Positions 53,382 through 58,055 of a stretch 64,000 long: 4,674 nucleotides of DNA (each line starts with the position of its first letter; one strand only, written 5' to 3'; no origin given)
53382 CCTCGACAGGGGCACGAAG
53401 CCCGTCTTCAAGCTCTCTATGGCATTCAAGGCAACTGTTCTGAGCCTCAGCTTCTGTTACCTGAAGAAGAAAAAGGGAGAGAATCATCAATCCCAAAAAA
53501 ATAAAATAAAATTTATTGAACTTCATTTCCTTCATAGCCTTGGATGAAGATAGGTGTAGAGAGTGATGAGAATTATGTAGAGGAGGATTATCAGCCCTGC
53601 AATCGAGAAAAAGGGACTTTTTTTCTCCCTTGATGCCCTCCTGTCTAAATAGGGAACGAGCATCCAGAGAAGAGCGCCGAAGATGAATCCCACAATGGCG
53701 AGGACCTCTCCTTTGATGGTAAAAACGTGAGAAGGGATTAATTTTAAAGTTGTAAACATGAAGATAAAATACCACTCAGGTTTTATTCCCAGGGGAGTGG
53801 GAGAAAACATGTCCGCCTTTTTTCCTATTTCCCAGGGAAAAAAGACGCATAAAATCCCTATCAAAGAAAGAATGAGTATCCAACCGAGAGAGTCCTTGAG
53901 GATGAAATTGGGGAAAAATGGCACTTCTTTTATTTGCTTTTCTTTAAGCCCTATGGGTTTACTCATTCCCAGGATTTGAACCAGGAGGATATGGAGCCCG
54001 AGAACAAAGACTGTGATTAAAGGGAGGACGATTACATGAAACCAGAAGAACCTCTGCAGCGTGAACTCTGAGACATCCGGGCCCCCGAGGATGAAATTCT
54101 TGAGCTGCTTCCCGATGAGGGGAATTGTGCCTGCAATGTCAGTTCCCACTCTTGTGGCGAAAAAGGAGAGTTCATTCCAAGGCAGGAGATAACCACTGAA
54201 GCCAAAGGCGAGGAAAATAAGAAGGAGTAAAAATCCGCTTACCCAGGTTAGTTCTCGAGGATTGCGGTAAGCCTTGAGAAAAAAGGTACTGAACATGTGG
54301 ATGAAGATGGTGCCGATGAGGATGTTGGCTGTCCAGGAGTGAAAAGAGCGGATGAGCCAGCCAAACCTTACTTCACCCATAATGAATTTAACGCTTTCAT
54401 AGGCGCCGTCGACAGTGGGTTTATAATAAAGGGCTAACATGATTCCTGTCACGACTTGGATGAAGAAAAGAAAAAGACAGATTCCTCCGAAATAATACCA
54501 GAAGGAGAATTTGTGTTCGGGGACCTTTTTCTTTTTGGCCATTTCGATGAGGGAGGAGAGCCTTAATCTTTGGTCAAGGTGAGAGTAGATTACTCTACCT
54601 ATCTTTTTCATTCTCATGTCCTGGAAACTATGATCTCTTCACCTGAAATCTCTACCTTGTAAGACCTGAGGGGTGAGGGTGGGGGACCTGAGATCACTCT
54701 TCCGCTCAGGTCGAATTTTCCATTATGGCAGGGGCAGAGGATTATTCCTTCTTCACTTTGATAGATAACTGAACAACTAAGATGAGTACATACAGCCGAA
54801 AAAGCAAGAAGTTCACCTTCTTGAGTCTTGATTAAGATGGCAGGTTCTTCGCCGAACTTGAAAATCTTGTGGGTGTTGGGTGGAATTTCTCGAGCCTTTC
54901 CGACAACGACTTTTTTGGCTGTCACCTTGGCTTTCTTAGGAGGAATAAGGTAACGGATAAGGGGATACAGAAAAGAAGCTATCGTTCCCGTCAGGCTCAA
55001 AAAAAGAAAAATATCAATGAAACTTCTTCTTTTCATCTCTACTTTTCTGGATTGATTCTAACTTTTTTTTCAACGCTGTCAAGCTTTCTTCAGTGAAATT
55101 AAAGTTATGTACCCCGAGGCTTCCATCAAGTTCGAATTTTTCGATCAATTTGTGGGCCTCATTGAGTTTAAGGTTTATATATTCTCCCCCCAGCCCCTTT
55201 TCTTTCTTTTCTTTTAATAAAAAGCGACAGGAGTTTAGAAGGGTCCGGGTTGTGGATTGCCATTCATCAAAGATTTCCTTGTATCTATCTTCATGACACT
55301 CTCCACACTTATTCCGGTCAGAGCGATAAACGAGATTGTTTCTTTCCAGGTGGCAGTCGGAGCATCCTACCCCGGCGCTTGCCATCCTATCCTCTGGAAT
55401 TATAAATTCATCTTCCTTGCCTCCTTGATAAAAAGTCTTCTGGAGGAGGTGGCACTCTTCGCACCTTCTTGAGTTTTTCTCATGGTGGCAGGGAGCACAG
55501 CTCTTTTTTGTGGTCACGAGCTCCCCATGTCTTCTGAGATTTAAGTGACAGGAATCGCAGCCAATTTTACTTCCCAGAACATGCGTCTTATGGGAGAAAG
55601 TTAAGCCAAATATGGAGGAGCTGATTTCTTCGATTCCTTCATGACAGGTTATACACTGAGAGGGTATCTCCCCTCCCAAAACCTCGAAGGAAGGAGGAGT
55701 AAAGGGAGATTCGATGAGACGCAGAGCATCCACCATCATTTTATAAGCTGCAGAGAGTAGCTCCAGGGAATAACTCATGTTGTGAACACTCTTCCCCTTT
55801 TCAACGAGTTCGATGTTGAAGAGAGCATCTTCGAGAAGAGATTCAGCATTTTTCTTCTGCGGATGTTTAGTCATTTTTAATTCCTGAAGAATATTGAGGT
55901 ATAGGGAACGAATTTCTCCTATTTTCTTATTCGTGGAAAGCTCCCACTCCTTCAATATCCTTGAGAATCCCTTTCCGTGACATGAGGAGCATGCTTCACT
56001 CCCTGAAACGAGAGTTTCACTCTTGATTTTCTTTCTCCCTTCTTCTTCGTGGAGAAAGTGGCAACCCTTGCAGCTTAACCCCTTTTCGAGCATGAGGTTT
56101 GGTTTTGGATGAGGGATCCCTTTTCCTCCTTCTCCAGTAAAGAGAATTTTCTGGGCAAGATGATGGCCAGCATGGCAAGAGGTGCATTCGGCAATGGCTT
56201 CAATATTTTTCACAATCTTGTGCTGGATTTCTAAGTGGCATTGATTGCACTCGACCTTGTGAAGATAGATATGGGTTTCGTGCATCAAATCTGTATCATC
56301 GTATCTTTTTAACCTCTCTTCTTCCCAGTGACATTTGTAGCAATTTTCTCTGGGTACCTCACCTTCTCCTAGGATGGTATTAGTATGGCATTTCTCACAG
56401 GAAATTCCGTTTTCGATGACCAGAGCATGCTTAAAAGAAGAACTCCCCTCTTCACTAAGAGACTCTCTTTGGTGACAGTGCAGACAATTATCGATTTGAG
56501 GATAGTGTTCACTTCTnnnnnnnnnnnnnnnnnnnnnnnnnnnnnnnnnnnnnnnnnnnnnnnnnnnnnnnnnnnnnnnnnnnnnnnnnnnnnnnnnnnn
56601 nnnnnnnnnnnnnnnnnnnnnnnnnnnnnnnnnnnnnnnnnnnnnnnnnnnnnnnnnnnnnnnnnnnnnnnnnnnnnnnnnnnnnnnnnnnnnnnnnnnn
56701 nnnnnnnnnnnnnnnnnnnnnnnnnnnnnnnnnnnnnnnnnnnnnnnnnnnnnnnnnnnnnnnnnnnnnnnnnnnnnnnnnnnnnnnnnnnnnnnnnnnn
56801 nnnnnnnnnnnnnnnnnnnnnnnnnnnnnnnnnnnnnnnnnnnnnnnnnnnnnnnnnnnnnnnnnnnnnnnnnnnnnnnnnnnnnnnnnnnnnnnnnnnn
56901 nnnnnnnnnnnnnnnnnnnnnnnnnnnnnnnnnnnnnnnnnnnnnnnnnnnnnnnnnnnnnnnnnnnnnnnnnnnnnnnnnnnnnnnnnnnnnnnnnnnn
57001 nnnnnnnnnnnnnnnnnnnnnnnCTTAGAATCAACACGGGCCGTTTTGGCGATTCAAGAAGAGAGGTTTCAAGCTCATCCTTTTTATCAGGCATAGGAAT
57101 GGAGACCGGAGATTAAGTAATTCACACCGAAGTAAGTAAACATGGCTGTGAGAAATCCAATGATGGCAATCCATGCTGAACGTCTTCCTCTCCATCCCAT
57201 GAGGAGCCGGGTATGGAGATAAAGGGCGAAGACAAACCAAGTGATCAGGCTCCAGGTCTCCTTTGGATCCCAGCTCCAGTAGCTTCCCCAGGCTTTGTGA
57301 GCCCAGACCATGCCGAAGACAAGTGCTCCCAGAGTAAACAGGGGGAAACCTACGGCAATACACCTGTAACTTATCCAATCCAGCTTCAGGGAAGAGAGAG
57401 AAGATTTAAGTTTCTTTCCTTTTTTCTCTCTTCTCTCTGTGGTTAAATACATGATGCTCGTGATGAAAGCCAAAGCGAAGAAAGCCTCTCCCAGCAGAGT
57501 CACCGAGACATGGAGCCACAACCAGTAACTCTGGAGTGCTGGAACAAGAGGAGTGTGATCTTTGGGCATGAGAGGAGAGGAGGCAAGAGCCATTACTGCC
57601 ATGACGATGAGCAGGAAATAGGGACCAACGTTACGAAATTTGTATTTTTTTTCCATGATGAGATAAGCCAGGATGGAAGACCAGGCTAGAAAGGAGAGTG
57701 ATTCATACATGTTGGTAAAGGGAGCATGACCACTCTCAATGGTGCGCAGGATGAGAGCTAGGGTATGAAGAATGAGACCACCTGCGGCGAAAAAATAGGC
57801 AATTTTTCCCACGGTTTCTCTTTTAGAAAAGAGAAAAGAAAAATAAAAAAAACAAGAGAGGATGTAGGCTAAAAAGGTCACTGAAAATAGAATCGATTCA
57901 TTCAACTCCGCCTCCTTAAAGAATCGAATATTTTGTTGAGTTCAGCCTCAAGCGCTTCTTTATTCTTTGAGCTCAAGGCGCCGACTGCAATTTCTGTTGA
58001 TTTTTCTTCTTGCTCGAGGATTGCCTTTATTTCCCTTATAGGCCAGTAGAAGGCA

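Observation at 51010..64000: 13-kb single-strand multihaem cytochrome block: Rieske/cytochrome-b complex plus a porin-cytochrome-like outer-membrane module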

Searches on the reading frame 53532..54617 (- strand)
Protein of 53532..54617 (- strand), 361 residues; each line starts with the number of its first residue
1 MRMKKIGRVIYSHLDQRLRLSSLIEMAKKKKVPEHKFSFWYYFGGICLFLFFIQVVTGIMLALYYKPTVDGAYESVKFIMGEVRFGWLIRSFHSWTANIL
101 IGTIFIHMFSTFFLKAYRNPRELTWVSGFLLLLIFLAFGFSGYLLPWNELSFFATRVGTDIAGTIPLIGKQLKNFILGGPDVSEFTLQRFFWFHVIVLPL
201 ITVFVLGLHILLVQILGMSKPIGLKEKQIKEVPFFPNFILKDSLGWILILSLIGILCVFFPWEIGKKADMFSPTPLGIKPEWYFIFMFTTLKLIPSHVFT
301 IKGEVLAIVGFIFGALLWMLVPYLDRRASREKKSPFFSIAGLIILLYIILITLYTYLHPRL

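Call 5: search_protein_families(library=pfam, proteins=[window:53532-54617:-], max_evalue=0.01)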
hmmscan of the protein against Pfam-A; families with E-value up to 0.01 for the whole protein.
window:53532-54617:- (361 aa): 4 families
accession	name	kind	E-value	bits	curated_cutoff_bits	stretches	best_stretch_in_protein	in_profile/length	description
PF00033.24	Cytochrome_B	-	1.5e-51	175.3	27.2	1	35-214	8-186/189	Cytochrome b/b6/petB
PF13631.11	Cytochrom_B_N_2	-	7.6e-42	143.6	27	1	99-264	2-166/169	Cytochrome b(N-terminal)/b6/petB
PF00032.22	Cytochrom_B_C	-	7.9e-08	32.9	20.7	1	274-353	7-80/102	Cytochrome b(C-terminal)/b6/petD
PF14358.11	DUF4405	-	0.0039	18.1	26.7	1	46-109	5-63/66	Domain of unknown function (DUF4405)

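Call 6: search_protein_families(library=ncbifam, proteins=[window:53532-54617:-], max_evalue=0.01)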
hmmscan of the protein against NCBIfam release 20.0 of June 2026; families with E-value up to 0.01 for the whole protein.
window:53532-54617:- (361 aa): 5 families
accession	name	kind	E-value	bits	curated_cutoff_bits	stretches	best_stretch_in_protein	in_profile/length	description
NF002990.0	PRK03735.1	subfamily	1.1e-64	218.3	325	1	9-222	4-223/223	cytochrome b6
NF040969.1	cytb_ExtP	equivalog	9.1e-62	208.5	290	1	22-217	4-201/205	selenite/tellurite reduction operon b-type cytochrome ExtP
NF050120.1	bc1_QcrB_actin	exception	4.1e-43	148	500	1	14-324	2-337/458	cytochrome bc1 complex cytochrome b subunit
NF041076.1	cyt_b_SoxC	equivalog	2.5e-32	112.5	740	2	31-220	18-202/542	proton pump complex cytochrome B SoxC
TIGR01156.1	cytb6_f_IV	equivalog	6.1e-06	26.2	127.05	1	249-326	47-116/160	cytochrome b6-f complex subunit IV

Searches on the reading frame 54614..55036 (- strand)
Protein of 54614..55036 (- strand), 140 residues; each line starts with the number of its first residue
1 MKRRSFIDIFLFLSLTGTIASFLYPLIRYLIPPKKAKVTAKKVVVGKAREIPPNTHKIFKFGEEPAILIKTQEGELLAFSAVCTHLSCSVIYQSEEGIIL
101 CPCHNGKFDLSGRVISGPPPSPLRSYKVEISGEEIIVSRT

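Call 5: search_protein_families(library=pfam, proteins=[window:54614-55036:-], max_evalue=0.01)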
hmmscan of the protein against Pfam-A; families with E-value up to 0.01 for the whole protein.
window:54614-55036:- (140 aa): 3 families
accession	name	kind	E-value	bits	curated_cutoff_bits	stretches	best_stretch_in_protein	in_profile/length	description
PF00355.32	Rieske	-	8.3e-18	64.5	20.3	1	42-127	2-88/88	Rieske [2Fe-2S] domain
PF13806.12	Rieske_2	-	1.5e-06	28.5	27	1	45-137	5-103/104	Rieske-like [2Fe-2S] domain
PF25471.1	TM_PetC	-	0.00012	22.2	37.1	1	1-36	7-42/48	Iron-sulfur subunit PetC transmembrane anchor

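Call 6: search_protein_families(library=ncbifam, proteins=[window:54614-55036:-], max_evalue=0.01)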
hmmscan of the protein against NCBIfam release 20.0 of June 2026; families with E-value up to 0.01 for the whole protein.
window:54614-55036:- (140 aa): 12 families
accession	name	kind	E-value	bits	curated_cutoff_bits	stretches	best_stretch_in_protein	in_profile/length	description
NF045928.1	Cytb6fFeSPetC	equivalog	2.5e-22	79.1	250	1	1-137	12-163/179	cytochrome b6-f complex iron-sulfur subunit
NF010001.0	PRK13474.1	subfamily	5.5e-22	77.9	154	1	1-138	12-162/178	cytochrome b6-f complex iron-sulfur subunit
TIGR01416.1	Rieske_proteo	equivalog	1.1e-16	61.4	97.4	1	71-136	104-173/176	ubiquinol-cytochrome c reductase iron-sulfur subunit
NF050121.1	bc1_QcrA_actin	exception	2.6e-12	46.9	275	1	73-133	237-300/319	cytochrome bc1 complex Rieske iron-sulfur subunit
NF041174.1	SDX_Thmprot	equivalog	1.9e-09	37.7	170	1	56-118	16-80/109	sulredoxin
NF007422.0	PRK09965.1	equivalog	3.4e-09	36.7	113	1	42-137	3-98/106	bifunctional 3-phenylpropionate/cinnamic acid dioxygenase ferredoxin subunit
TIGR02694.1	arsenite_ox_S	equivalog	7.8e-08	32.3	95.65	1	71-130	46-107/129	arsenate reductase (azurin) small subunit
NF042948.2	3PPDioc_HcaC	equivalog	1.9e-07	31.3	150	1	46-137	7-100/105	3-phenylpropionate/cinnamic acid dioxygenase ferredoxin subunit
NF041683.1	ant_diox_AndAb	equivalog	3.9e-07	30.2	150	1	46-137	6-98/100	anthranilate 1,2-dioxygenase ferredoxin subunit AndAb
NF058607.1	GlBtMonoOxGbcA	equivalog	5.1e-06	25.2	670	1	42-115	56-132/420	glycine betaine monooxygenase oxygenase subunit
TIGR02378.1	nirD_assim_sml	equivalog_domain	4.1e-05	23.7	74.65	1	42-137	2-103/105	nitrite reductase small subunit NirD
TIGR02377.1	MocE_fam_FeS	subfamily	0.0002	21.3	136.15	1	62-137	22-99/101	MocE family 2Fe-2S type ferredoxin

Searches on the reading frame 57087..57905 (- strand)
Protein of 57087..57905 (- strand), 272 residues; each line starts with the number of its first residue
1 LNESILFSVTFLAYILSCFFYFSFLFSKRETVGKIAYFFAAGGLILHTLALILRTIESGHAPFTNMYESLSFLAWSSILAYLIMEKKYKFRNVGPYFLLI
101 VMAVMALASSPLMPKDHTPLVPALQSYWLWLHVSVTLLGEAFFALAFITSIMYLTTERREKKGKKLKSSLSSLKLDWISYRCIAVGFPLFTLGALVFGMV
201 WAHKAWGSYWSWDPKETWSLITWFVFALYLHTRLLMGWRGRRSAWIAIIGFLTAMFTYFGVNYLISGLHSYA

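Call 5: search_protein_families(library=pfam, proteins=[window:57087-57905:-], max_evalue=0.01)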
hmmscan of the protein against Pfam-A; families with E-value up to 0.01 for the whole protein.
window:57087-57905:- (272 aa): 1 family
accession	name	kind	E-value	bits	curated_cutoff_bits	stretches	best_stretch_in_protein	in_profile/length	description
PF01578.25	Cytochrom_C_asm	-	5.1e-55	186.8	29.9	1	65-269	3-212/212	Cytochrome C assembly protein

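Call 6: search_protein_families(library=ncbifam, proteins=[window:57087-57905:-], max_evalue=0.01)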
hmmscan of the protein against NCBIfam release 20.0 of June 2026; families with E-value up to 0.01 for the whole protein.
window:57087-57905:- (272 aa): 5 families
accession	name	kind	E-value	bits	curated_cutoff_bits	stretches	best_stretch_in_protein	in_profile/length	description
TIGR03144.1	cytochr_II_ccsB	equivalog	1.4e-82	277.3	187.6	1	43-272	5-252/252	c-type cytochrome biogenesis protein CcsB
TIGR03145.1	cyt_nit_nrfE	subfamily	2.6e-05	23.1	927.3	1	113-267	153-296/631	heme lyase NrfEFG subunit NrfE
TIGR00353.1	nrfE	subfamily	3.3e-05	23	569.05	1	111-267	100-244/578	heme lyase CcmF/NrfE family subunit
NF007691.0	PRK10369.1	subfamily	0.00014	20.8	394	1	175-268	205-299/573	heme lyase NrfEFG subunit NrfE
TIGR01191.1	ccmC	subfamily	0.00022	21.2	186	1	182-269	52-140/184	heme ABC transporter permease CcmC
